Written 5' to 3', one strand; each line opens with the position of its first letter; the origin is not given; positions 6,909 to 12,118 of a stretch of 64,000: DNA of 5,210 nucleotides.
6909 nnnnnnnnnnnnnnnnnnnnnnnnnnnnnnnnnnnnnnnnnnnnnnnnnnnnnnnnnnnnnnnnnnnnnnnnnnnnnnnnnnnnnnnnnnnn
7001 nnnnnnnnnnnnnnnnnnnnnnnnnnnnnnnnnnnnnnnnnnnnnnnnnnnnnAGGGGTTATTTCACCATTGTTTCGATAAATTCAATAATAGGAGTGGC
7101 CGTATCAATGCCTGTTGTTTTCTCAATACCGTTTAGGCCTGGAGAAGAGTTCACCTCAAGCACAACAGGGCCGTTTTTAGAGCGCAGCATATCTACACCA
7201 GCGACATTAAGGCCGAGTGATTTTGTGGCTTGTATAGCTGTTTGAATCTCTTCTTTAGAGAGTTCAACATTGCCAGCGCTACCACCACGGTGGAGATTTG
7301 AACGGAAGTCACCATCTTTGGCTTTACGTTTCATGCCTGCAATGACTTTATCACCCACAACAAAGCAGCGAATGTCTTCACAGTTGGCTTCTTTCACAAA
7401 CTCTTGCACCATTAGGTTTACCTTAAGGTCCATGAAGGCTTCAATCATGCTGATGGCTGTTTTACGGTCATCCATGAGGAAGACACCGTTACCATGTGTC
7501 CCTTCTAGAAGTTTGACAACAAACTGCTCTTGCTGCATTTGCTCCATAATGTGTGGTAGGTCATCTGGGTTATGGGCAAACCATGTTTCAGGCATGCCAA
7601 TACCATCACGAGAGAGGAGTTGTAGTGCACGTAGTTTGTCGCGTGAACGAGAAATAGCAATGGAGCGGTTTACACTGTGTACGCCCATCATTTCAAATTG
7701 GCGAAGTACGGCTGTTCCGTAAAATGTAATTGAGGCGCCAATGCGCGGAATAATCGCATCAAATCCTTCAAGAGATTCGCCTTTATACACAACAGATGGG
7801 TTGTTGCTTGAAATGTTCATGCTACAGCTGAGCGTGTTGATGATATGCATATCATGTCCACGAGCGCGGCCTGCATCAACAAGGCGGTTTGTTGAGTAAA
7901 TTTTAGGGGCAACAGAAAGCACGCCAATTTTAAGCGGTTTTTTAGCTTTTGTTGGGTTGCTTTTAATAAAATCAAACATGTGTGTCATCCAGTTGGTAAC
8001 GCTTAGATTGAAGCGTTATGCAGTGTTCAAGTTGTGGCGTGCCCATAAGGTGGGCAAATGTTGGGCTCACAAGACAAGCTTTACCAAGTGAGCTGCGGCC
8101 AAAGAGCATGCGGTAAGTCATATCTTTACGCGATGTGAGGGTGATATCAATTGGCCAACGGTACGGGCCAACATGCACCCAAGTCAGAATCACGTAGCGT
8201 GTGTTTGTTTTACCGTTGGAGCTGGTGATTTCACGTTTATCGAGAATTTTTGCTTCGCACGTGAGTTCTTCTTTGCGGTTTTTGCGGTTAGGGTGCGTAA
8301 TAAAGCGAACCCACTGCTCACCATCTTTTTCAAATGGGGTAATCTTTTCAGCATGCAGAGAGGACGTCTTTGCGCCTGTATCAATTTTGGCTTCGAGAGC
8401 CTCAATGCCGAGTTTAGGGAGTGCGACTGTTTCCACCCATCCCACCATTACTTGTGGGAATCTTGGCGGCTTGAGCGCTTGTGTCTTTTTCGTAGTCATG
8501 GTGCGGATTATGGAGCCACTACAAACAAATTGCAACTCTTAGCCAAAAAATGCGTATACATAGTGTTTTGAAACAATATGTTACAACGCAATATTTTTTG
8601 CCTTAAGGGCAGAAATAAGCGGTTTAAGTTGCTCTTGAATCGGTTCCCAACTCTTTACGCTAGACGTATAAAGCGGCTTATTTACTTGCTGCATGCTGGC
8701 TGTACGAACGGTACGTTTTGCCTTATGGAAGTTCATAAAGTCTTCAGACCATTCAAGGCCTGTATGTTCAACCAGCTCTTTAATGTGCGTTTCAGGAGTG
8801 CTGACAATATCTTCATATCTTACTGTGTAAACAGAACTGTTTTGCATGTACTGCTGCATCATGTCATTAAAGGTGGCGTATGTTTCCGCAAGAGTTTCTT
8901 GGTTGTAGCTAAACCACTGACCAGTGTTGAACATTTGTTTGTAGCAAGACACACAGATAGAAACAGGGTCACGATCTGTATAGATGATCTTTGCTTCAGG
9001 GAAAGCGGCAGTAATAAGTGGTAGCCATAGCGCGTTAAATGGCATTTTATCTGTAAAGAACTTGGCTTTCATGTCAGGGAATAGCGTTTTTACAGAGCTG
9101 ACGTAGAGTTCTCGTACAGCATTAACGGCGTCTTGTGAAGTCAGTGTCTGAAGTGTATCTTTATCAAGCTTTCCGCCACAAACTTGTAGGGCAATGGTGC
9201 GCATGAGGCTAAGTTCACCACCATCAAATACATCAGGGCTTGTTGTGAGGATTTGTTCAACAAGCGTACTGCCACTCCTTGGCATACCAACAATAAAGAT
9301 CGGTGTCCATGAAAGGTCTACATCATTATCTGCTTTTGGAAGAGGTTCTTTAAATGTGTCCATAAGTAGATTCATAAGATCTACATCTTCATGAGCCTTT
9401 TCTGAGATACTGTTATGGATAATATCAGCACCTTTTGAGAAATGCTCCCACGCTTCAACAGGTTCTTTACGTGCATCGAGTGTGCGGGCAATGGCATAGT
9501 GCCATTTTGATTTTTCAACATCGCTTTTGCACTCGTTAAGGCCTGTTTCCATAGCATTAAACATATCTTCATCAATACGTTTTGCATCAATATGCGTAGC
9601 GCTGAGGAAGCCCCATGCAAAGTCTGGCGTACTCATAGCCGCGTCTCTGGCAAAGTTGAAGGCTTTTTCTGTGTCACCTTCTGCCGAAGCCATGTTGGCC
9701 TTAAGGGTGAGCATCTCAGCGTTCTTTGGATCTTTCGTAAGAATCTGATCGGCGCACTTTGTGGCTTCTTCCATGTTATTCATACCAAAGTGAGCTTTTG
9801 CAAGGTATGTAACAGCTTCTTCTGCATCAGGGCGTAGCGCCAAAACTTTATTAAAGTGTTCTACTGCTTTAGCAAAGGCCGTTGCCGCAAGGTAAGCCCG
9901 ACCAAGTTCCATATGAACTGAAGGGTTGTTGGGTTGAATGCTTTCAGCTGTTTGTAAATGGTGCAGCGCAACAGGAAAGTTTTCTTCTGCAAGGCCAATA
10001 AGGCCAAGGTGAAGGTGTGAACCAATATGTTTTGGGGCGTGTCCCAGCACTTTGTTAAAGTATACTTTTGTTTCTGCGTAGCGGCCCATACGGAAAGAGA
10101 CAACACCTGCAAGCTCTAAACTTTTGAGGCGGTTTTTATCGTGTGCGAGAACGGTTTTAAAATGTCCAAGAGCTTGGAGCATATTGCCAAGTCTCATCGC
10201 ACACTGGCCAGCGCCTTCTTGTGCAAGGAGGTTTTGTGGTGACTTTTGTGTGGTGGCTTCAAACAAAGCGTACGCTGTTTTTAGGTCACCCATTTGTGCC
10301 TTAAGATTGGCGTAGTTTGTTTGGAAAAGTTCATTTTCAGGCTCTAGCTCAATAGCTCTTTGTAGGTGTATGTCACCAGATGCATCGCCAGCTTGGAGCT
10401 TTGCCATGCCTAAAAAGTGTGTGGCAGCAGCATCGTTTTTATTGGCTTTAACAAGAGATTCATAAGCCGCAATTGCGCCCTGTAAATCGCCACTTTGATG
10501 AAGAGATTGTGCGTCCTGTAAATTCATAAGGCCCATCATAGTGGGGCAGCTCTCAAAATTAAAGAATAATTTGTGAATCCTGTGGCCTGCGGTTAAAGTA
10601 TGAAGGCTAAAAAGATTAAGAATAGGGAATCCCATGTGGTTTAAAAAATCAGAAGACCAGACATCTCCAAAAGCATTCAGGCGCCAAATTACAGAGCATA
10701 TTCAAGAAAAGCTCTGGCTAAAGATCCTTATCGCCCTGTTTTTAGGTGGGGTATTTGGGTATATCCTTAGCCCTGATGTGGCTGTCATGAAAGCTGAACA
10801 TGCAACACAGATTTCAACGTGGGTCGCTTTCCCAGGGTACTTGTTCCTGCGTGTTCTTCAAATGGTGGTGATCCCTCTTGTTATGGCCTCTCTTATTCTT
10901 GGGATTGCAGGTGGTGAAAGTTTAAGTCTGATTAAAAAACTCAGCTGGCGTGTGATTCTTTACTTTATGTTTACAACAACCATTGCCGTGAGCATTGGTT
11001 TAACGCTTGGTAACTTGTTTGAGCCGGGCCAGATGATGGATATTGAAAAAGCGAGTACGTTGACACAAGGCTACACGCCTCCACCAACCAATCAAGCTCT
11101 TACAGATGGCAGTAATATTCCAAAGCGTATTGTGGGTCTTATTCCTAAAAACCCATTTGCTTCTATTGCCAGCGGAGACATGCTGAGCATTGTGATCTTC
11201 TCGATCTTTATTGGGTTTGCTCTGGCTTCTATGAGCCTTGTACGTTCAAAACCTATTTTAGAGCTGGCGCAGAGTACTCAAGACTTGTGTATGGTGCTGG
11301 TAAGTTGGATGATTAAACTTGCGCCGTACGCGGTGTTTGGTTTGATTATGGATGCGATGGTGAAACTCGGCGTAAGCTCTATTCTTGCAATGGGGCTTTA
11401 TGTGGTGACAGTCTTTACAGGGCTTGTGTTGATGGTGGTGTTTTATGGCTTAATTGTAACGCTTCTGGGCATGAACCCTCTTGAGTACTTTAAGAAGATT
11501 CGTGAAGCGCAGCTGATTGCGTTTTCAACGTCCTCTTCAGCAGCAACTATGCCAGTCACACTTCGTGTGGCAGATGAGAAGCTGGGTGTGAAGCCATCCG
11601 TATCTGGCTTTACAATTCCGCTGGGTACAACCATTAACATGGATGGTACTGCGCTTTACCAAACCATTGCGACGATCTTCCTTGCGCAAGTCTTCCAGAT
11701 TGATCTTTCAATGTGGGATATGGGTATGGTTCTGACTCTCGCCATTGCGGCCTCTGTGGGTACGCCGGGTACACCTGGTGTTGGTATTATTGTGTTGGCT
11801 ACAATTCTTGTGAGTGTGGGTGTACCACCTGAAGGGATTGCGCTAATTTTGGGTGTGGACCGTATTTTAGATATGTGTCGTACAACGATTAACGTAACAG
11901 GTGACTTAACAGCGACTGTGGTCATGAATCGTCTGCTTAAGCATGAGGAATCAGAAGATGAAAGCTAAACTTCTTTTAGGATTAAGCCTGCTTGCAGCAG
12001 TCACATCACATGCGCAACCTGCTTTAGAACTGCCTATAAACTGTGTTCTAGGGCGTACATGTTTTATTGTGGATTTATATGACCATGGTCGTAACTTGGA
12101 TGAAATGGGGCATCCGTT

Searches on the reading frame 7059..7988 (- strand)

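Call 75: search_protein_families(library=pfam, proteins=[window:7059-7988:-], max_evalue=0.000001)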
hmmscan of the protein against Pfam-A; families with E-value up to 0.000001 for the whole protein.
window:7059-7988:- (309 aa): 5 families
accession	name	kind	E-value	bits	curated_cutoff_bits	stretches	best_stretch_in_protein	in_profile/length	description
PF08443.16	RimK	-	1.2e-61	208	21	1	116-304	2-188/188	RimK-like ATP-grasp domain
PF18030.7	Rimk_N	-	3.6e-41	139.8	26.4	1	19-112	1-94/94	RimK PreATP-grasp domain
PF02955.21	GSH-S_ATP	-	3.8e-19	69.2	23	1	132-290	12-172/175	Prokaryotic glutathione synthetase, ATP-grasp domain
PF02655.19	ATP-grasp_3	-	5.8e-10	39.9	23.2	1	117-281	3-155/160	ATP-grasp domain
PF14397.11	ATPgrasp_ST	-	4.5e-09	36.4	31.4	0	248-291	219-266/278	Sugar-transfer associated ATP-grasp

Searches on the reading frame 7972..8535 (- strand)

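Call 75: search_protein_families(library=pfam, proteins=[window:7972-8535:-], max_evalue=0.000001)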
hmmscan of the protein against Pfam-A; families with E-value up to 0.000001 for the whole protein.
window:7972-8535:- (187 aa): 1 family
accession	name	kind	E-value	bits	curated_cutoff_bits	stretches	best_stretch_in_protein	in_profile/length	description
PF05618.17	Zn_protease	-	9.1e-39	133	27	1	30-159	1-130/138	Putative ATP-dependent zinc protease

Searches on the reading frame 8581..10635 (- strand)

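Call 75: search_protein_families(library=pfam, proteins=[window:8581-10635:-], max_evalue=0.000001)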
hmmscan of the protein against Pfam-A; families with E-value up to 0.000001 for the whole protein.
window:8581-10635:- (684 aa): 16 families
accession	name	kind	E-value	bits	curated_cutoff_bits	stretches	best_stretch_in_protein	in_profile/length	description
PF13469.12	Sulfotransfer_3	-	4.9e-40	138.5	27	1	445-631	1-216/216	Sulfotransferase family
PF14559.12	TPR_19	-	1.4e-28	99.4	25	1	249-314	2-67/68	Tetratricopeptide repeat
PF07719.23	TPR_2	-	1.2e-21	75.4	27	0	239-270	2-33/34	Tetratricopeptide repeat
PF13432.12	TPR_16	-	7.2e-19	68.3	32.7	0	215-271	8-64/65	Tetratricopeptide repeat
PF13428.12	TPR_14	-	3.3e-17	61.7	23.5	0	273-314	2-43/44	Tetratricopeptide repeat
PF00515.34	TPR_1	-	2.1e-16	59.4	27.8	0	240-270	3-33/34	Tetratricopeptide repeat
PF13414.12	TPR_11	-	1.4e-14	54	26.8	0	220-249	10-39/42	TPR repeat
PF23914.1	TPR_CcmH_CycH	-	7.1e-13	49.1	42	1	234-327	46-142/158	Cytochrome c-type biogenesis protein H TPR domain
PF00685.33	Sulfotransfer_1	-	7.5e-13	48.9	22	1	445-646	3-200/255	Sulfotransferase domain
PF13181.12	TPR_8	-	7.9e-12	44.8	25.7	0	240-270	3-33/34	Tetratricopeptide repeat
PF12895.13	ANAPC3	-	3.1e-11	43.8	27.2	0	93-160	14-80/82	Anaphase-promoting complex, cyclosome, subunit 3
PF13371.12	TPR_9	-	3.5e-10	40.2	35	0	214-274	5-65/73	Tetratricopeptide repeat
PF13174.12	TPR_6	-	1.4e-08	35.2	26.3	0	243-270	5-32/33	Tetratricopeptide repeat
PF13424.12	TPR_12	-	4.1e-08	33.7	30.1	0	209-269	8-76/77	Tetratricopeptide repeat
PF13431.12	TPR_17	-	7.5e-08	32.5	24.4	0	91-121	2-32/34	Tetratricopeptide repeat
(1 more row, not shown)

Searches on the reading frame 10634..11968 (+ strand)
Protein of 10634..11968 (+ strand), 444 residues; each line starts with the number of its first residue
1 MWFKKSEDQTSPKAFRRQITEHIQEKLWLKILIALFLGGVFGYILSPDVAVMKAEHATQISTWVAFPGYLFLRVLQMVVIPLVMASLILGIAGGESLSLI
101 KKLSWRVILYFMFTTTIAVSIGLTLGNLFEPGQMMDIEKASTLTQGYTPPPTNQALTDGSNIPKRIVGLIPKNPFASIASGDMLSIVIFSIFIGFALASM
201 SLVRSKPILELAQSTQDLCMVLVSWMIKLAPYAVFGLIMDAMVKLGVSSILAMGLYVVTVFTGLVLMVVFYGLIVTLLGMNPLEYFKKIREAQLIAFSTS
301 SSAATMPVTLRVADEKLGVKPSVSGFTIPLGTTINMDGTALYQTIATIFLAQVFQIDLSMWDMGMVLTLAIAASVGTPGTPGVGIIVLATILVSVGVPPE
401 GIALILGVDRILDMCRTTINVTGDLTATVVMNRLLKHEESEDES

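Call 75: search_protein_families(library=pfam, proteins=[window:10634-11968:+], max_evalue=0.000001)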
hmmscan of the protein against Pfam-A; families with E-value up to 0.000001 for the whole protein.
window:10634-11968:+ (444 aa): 1 family
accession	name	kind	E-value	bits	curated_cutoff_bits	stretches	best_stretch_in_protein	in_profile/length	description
PF00375.23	SDF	-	1.2e-116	390.4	27.9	1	27-433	1-386/387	Sodium:dicarboxylate symporter family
